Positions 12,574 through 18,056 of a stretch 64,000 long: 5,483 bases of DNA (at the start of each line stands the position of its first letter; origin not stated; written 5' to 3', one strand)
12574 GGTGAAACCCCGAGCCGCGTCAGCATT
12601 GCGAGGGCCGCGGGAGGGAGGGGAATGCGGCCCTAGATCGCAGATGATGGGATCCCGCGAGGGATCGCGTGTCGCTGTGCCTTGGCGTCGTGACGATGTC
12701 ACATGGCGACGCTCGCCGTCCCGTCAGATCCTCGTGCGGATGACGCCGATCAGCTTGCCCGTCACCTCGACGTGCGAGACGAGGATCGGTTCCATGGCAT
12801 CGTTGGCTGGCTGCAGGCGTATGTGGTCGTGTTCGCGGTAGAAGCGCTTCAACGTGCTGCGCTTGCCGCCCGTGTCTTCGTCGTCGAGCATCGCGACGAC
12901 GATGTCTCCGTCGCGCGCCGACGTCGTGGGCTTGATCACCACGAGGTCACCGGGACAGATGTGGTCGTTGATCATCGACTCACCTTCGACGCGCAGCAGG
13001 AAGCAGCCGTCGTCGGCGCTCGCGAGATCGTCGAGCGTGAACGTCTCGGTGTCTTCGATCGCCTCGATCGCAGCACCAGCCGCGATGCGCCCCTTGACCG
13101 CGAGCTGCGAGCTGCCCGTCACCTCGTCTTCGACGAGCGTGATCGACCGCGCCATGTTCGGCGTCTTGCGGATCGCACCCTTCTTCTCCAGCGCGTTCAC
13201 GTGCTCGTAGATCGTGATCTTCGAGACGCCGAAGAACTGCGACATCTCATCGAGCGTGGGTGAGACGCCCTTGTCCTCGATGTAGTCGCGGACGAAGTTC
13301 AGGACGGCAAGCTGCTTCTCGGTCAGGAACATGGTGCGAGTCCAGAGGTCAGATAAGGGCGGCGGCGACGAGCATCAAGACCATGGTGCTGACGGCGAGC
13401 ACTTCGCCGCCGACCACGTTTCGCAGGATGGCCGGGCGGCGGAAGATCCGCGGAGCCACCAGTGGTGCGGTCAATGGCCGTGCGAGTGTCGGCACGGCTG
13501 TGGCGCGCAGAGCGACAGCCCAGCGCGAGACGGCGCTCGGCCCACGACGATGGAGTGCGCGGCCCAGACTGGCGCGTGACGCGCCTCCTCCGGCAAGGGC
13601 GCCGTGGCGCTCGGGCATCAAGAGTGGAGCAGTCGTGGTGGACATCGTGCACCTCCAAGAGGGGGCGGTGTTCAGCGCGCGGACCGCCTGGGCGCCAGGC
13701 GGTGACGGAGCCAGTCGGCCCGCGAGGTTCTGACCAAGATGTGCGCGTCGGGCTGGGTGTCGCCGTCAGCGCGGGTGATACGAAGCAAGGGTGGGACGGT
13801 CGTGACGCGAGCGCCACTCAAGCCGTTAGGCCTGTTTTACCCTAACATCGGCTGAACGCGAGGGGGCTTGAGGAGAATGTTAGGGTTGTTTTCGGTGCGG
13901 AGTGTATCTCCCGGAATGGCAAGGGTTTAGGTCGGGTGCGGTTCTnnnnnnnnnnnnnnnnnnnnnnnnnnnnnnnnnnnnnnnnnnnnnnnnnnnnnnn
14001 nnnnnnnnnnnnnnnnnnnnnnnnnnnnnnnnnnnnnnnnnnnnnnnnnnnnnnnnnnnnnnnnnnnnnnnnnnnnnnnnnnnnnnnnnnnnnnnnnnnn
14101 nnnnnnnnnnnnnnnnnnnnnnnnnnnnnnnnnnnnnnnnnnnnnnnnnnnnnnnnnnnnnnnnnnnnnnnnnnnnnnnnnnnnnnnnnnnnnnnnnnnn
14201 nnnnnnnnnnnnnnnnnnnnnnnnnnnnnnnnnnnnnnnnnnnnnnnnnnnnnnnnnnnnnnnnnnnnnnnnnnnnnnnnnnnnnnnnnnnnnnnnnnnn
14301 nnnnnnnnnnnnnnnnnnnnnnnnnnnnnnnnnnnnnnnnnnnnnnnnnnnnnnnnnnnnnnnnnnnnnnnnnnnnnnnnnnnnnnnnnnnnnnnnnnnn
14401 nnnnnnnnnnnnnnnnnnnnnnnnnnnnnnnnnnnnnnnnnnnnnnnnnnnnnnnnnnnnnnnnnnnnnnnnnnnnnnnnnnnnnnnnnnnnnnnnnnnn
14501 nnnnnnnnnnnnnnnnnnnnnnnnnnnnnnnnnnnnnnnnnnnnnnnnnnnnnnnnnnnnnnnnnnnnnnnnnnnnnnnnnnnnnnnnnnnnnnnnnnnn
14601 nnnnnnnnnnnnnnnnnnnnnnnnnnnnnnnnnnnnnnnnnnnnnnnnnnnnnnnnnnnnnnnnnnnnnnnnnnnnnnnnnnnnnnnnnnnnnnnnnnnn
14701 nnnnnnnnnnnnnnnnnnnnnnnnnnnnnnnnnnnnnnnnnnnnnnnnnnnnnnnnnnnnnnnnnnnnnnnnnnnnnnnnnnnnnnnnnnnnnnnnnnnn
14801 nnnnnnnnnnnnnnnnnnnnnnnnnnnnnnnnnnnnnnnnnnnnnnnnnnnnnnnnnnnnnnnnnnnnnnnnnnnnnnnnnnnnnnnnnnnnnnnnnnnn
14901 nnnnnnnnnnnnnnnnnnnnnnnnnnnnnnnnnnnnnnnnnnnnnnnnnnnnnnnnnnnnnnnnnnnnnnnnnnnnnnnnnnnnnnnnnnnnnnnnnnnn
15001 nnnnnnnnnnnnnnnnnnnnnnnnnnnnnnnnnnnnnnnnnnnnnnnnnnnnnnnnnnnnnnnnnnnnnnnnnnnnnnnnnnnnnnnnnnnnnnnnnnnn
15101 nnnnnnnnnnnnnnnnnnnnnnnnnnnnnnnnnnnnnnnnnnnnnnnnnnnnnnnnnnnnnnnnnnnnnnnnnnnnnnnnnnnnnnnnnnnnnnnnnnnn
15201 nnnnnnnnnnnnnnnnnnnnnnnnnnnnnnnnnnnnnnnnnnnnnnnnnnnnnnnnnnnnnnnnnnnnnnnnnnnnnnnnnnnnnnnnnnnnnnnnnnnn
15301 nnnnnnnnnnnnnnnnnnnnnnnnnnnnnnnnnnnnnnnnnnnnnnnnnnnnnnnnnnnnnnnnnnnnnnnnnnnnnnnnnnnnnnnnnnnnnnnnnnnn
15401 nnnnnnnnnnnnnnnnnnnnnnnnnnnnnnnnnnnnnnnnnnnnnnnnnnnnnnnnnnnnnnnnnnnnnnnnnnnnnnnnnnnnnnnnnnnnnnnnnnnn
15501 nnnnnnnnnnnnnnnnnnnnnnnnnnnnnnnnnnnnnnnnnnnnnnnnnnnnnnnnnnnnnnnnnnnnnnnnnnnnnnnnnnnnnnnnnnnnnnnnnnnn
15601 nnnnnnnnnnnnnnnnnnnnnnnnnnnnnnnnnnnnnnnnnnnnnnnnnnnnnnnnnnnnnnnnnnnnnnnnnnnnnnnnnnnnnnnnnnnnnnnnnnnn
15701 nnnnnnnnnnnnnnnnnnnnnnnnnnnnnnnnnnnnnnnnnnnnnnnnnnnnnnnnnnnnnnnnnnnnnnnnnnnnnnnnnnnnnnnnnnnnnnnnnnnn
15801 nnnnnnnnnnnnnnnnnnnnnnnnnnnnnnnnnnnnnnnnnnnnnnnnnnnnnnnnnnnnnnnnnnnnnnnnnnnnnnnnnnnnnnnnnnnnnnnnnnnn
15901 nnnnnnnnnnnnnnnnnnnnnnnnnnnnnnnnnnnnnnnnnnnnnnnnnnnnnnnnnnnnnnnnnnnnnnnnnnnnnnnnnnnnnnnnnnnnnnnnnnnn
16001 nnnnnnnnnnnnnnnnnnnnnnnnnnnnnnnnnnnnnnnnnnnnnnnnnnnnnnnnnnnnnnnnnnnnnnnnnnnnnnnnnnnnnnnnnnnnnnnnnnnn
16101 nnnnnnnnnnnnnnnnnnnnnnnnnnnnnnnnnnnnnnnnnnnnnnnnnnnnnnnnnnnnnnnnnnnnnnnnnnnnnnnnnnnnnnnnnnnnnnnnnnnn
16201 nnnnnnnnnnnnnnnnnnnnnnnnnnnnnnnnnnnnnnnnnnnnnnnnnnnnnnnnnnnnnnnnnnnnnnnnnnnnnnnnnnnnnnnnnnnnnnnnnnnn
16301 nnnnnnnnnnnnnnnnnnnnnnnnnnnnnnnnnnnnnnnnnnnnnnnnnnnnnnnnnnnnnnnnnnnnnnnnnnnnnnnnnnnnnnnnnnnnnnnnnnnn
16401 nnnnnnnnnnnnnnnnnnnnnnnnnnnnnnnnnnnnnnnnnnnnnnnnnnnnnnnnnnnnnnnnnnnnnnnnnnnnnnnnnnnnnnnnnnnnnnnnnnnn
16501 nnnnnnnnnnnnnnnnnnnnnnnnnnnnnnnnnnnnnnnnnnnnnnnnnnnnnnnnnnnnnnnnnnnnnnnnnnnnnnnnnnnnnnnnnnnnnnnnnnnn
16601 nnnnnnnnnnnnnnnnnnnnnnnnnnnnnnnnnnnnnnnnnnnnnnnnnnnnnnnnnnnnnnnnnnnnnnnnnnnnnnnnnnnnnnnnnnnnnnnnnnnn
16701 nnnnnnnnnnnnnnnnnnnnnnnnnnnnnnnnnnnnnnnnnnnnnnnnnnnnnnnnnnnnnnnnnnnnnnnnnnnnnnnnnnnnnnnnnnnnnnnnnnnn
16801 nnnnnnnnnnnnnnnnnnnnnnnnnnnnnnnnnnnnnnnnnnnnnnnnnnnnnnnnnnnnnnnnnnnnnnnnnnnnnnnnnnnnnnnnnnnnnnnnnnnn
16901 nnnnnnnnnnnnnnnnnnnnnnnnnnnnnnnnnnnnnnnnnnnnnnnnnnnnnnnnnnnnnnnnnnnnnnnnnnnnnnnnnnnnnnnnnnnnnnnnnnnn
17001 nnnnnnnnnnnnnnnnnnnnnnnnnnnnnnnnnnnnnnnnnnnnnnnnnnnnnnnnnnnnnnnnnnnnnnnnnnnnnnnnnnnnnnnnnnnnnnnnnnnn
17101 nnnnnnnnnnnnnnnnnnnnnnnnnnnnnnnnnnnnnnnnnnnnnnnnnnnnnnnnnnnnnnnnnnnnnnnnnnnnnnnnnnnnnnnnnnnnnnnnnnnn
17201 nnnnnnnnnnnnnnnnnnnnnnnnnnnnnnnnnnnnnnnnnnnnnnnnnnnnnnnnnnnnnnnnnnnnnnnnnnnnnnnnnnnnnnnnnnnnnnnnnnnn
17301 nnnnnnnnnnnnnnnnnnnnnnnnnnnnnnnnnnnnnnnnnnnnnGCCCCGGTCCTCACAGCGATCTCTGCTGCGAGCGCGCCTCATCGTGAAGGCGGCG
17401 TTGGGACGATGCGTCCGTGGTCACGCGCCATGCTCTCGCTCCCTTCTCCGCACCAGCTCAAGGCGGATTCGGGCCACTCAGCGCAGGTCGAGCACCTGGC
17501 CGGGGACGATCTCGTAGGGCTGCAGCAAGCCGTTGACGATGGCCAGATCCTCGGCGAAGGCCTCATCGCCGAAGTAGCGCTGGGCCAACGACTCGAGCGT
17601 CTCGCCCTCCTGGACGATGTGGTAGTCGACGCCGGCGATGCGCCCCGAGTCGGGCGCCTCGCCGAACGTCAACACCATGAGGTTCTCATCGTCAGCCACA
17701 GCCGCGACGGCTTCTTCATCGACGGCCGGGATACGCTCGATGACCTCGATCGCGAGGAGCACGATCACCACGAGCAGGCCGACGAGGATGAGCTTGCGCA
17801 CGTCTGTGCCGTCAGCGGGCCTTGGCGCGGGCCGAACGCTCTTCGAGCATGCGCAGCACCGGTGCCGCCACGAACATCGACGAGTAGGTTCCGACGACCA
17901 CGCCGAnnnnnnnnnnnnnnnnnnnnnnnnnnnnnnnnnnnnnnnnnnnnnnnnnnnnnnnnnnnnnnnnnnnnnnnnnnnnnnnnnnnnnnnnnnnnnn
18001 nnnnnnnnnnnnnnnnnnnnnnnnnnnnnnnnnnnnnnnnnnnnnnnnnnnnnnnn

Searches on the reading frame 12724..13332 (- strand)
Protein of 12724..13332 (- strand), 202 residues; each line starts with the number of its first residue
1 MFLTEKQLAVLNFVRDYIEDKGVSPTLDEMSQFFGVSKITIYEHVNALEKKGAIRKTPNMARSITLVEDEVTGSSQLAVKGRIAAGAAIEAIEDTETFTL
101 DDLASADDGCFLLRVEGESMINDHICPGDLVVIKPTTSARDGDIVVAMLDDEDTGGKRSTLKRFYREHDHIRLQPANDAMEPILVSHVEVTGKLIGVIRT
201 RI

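Call 14: search_protein_families(library=pfam, proteins=[window:12724-13332:-], max_evalue=0.001)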
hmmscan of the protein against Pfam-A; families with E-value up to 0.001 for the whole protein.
window:12724-13332:- (202 aa): 2 families
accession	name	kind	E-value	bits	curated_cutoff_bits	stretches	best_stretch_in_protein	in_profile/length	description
PF00717.28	Peptidase_S24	-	2.1e-27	95.6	23.3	1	81-195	4-116/116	Peptidase S24-like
PF01726.22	LexA_DNA_bind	-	1.2e-14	54.3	23.7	1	3-62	4-64/65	LexA DNA binding domain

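Call 19: find_encoding_contigs(protein=window:12724-13332:-, flank=10000, max_places=10)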
Protein window:12724-13332:- (202 aa): no gene with exactly this product is on record in the collection.

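Call 21: find_homologous_proteins(query=window:12724-13332:-, max_evalue=1e-30)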
Query window:12724-13332:- (202 aa): 4722 proteins with E <= 1e-30 among 8000 candidates; the best 120 are listed.
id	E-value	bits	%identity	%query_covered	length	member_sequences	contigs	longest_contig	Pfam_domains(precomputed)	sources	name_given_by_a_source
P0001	5.1e-126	436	100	100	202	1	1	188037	PF00717.29,PF01726.23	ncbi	-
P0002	6.9e-105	367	85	99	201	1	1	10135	PF00717.29,PF01726.23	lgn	-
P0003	3.2e-101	355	82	100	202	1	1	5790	PF00717.29,PF01726.23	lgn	-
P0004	1.1e-88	314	73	99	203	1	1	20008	PF00717.29,PF01726.23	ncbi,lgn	-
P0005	1.1e-87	311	70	100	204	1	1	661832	PF00717.29,PF01726.23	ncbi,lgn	-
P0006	1.3e-86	307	72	99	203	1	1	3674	PF00717.29,PF01726.23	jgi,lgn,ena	-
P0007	1.5e-86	307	70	100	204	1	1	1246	PF00717.29,PF01726.23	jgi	jgi:repressor LexA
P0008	1.6e-86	307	71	99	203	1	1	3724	PF00717.29,PF01726.23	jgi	jgi:repressor LexA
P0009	2.0e-86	307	71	100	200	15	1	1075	PF00717.29,PF01726.23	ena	-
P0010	2.6e-86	306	70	100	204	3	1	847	PF00717.29,PF01726.23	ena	-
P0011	9.6e-86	304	67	100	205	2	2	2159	PF00717.29,PF01726.23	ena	-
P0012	1.0e-85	304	66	100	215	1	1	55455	PF00717.29,PF01726.23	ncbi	-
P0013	2.4e-85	303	68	100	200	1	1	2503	PF00717.29,PF01726.23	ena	-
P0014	2.5e-85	303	70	100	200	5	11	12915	PF00717.29,PF01726.23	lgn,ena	-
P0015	5.9e-85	302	71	99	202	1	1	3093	PF00717.29,PF01726.23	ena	-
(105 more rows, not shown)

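Call 22: find_encoding_contigs(protein=P0001, flank=10000, max_places=4)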
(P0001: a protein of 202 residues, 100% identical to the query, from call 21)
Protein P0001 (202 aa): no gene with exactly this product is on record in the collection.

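Call 23: find_encoding_contigs(protein=P0002, flank=10000, max_places=4)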
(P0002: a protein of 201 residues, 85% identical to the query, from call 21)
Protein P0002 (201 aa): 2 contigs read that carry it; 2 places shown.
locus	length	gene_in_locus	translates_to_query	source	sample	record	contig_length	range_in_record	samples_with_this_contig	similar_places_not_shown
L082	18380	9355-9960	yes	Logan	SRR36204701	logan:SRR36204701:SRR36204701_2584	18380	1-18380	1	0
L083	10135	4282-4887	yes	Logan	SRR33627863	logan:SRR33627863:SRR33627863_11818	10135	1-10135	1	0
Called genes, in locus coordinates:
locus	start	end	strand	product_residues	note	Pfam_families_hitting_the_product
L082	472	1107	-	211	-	PF00677:Lum_binding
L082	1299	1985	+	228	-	PF01746:tRNA_m1G_MT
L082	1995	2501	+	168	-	PF01245:Ribosomal_L19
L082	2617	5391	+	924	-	PF21760:SecD_1st, PF22599:SecDF_P1_head, PF02355:SecD_SecF_C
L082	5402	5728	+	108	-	PF01476:LysM (weak)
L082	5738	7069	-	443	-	PF13167:GTP-bdg_N, PF16360:GTP-bdg_M, PF02421:FeoB_N (weak), PF01926:MMR_HSR1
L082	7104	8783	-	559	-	PF00890:FAD_binding_2, PF07992:Pyr_redox_2 (faint), PF02910:Succ_DH_flav_C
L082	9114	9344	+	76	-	-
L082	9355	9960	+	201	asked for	PF01726:LexA_DNA_bind, PF00717:Peptidase_S24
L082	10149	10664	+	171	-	PF12867:DinB_2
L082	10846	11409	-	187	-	-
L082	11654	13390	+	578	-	PF13517:FG-GAP_3 (faint), PF23727:Beta-prop_FAM234A_B (faint), PF01839:FG-GAP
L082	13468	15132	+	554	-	PF05345:He_PIG (faint), PF17892:Cadherin_5 (faint), PF17963:Big_9 (faint)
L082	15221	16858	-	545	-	-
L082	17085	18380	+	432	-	?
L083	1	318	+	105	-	?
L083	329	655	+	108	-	PF01476:LysM (weak)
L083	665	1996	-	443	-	PF13167:GTP-bdg_N, PF16360:GTP-bdg_M, PF02421:FeoB_N (weak), PF01926:MMR_HSR1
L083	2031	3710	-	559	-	PF00890:FAD_binding_2, PF07992:Pyr_redox_2 (faint), PF02910:Succ_DH_flav_C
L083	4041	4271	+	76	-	-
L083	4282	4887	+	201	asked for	PF01726:LexA_DNA_bind, PF00717:Peptidase_S24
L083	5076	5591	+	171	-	PF12867:DinB_2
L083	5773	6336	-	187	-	-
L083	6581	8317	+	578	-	PF13517:FG-GAP_3 (faint), PF23727:Beta-prop_FAM234A_B (faint), PF01839:FG-GAP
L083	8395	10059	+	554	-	PF05345:He_PIG (faint), PF17892:Cadherin_5 (faint), PF17963:Big_9 (faint)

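Call 25: find_encoding_contigs(protein=P0003, flank=10000, max_places=4)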
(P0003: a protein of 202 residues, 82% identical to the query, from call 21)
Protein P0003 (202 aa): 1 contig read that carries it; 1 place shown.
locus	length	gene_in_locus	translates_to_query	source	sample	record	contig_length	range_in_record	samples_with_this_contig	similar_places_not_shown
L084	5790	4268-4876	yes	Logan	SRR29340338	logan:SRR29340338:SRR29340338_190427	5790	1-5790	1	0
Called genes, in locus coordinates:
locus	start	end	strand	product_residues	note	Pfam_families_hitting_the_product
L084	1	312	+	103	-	?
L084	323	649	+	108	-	PF01476:LysM (weak)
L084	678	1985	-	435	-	PF13167:GTP-bdg_N, PF16360:GTP-bdg_M, PF01926:MMR_HSR1, PF02421:FeoB_N (weak)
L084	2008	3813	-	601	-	PF00890:FAD_binding_2, PF07992:Pyr_redox_2 (faint), PF02910:Succ_DH_flav_C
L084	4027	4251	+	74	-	-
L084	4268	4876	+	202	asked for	PF01726:LexA_DNA_bind, PF00717:Peptidase_S24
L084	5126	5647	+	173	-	PF04978:MST (weak), PF12867:DinB_2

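Call 26: find_encoding_contigs(protein=P0004, flank=10000, max_places=4)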
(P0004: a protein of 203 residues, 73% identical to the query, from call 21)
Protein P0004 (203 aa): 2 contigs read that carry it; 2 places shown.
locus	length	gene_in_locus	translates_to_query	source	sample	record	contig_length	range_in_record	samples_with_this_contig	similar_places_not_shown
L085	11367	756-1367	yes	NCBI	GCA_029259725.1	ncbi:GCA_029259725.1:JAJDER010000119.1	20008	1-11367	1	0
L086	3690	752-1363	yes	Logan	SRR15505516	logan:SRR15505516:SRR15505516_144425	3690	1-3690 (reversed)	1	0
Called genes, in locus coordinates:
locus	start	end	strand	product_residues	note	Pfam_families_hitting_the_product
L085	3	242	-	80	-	?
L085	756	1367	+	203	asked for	PF01726:LexA_DNA_bind, PF00717:Peptidase_S24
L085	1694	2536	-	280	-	PF14819:QueF_N, PF14489:QueF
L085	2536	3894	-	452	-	PF01979:Amidohydro_1, PF07969:Amidohydro_3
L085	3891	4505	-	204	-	-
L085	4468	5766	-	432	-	PF01839:FG-GAP (faint), PF13517:FG-GAP_3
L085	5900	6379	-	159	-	-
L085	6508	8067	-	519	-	-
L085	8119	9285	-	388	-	-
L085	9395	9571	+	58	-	-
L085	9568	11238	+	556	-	PF14312:FG-GAP_2 (faint), PF01839:FG-GAP (weak), PF13517:FG-GAP_3 (weak)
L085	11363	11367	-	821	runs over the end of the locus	PF07635:PSCyt1 (weak), PF07626:PSD3 (weak), PF07637:PSD5, PF07631:PSD4, PF07627:PSCyt3, PF07624:PSD2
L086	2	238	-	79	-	?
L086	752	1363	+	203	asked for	PF01726:LexA_DNA_bind, PF00717:Peptidase_S24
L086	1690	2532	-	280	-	PF14819:QueF_N, PF14489:QueF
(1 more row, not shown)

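Call 34: find_homologous_proteins(query=L082:11654-13390:+, max_evalue=1e-20)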
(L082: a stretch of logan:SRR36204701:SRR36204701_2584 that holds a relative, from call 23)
Query L082:11654-13390:+ (578 aa): 341 proteins with E <= 1e-20 among 8000 candidates; the best 120 are listed.
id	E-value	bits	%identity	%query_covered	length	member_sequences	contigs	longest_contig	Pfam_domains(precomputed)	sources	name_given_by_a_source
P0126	0.0e+0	1273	100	100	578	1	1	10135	PF01839.30,PF23727.2,PF13517.13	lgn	-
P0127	1.7e-83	300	34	71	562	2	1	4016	PF01839.30,PF23727.2,PF13517.13,PF21955.1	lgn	-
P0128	1.1e-74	271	37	90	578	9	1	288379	PF01839.30,PF13517.13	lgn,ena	-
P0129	6.4e-74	268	37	90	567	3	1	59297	PF01839.30,PF13517.13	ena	-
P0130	1.8e-73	267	35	71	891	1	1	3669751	PF01839.30,PF23727.2,PF14312.13,PF13517.13,PF18962.8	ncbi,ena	-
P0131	4.0e-71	259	37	96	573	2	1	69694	PF01839.30,PF13517.13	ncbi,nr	ncbi:MAG: integrin alpha [Planctomycetota bacterium]|nr:integrin alpha [Planctomycetota bacterium]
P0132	1.3e-64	237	31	74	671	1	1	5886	PF01839.30,PF23727.2,PF13517.13,PF18962.8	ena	-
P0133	1.6e-61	227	34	60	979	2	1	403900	PF01839.30,PF23727.2,PF16743.11,PF13517.13,PF09912.15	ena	-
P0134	1.8e-60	224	30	67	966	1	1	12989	PF01839.30,PF23727.2,PF13517.13,PF18962.8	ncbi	-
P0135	4.7e-60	222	35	90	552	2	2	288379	PF01839.30,PF13517.13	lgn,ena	-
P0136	8.4e-59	218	33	70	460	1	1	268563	PF01839.30,PF23727.2,PF13517.13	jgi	jgi:hypothetical protein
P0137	2.2e-58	217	34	65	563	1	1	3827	PF01839.30,PF23727.2,PF14312.13,PF13517.13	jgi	jgi:hypothetical protein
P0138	3.0e-58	216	34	91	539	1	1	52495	PF01839.30,PF23727.2,PF13517.13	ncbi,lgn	-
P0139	2.8e-56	210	33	69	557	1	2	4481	PF01839.30,PF23727.2,PF13517.13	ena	-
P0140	3.2e-56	210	35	42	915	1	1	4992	PF01839.30,PF23727.2,PF13517.13,PF18962.8,PF13860.13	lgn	-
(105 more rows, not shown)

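Call 40: find_encoding_contigs(protein=P0005, flank=10000, max_places=3)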
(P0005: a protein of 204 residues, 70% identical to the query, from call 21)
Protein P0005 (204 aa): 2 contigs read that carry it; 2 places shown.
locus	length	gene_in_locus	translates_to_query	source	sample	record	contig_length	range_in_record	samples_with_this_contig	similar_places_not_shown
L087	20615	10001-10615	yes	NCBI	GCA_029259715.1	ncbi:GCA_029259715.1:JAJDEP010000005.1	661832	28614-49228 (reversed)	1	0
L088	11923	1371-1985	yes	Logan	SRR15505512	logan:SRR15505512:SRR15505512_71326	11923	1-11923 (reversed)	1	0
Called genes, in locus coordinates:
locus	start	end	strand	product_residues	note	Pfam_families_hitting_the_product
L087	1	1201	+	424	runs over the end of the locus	PF12704:MacB_PCD, PF02687:FtsX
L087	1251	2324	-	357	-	PF00535:Glycos_transf_2, PF10111:Glyco_tranf_2_2 (faint), PF13641:Glyco_tranf_2_3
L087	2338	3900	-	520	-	PF04389:Peptidase_M28, PF01546:Peptidase_M20 (weak)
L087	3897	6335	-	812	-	PF20437:LonC_helical, PF13654:AAA_32, PF20436:LonB_AAA-LID, PF05362:Lon_C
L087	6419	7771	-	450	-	PF13167:GTP-bdg_N, PF02421:FeoB_N (faint), PF16360:GTP-bdg_M, PF00009:GTP_EFTU (faint), PF01926:MMR_HSR1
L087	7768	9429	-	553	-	PF00890:FAD_binding_2, PF01266:DAO (faint), PF01946:Thi4 (faint), PF03486:HI0933_like (faint), PF07992:Pyr_redox_2 (faint), PF02910:Succ_DH_flav_C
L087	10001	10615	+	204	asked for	PF01726:LexA_DNA_bind, PF00717:Peptidase_S24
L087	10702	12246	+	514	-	-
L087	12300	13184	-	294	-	PF01073:3Beta_HSD (faint), PF01370:Epimerase, PF04321:RmlD_sub_bind, PF16363:GDP_Man_Dehyd, PF07993:NAD_binding_4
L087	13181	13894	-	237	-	PF00483:NTP_transferase, PF12804:NTP_transf_3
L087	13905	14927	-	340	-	PF00106:adh_short (weak), PF01073:3Beta_HSD, PF01370:Epimerase, PF02719:Polysacc_synt_2, PF05368:NmrA, PF07993:NAD_binding_4, PF13460:NAD_binding_10, PF16363:GDP_Man_Dehyd, +1 more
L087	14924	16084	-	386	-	PF13439:Glyco_transf_4, PF13579:Glyco_trans_4_4, PF20706:GT4-conflict (weak), PF00534:Glycos_transf_1, PF13692:Glyco_trans_1_4, PF13524:Glyco_trans_1_2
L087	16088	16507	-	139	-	-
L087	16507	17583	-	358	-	PF02563:Poly_export, PF10531:SLBB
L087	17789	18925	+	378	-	PF13472:Lipase_GDSL_2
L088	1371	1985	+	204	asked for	PF01726:LexA_DNA_bind, PF00717:Peptidase_S24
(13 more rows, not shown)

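Call 69: search_protein_families(library=pfam, proteins=[L082:10846-11409:-], max_evalue=1)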
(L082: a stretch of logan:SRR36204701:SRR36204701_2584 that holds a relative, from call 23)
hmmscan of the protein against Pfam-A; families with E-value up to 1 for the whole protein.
L082:10846-11409:- (187 aa): 2 families
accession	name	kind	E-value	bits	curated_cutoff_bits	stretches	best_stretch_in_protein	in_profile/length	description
PF25181.1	Phage_Bbp19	-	0.17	12.2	25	0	88-118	7-37/61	Bbp19-like phage protein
PF03739.19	LptF_LptG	-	0.64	9.4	27.9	0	93-134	73-113/353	Lipopolysaccharide export system permease LptF/LptG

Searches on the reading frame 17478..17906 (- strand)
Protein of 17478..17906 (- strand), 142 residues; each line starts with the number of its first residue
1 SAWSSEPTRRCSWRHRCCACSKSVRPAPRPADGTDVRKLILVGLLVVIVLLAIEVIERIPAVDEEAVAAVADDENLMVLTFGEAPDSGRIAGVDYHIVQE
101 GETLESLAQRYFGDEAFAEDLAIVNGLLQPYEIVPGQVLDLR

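Call 14: search_protein_families(library=pfam, proteins=[window:17478-17906:-], max_evalue=0.001)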
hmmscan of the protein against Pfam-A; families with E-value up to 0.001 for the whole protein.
window:17478-17906:- (142 aa): 1 family
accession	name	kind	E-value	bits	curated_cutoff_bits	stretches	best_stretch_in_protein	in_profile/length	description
PF01476.26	LysM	-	2.7e-06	27.7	20.9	1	96-140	1-41/43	LysM domain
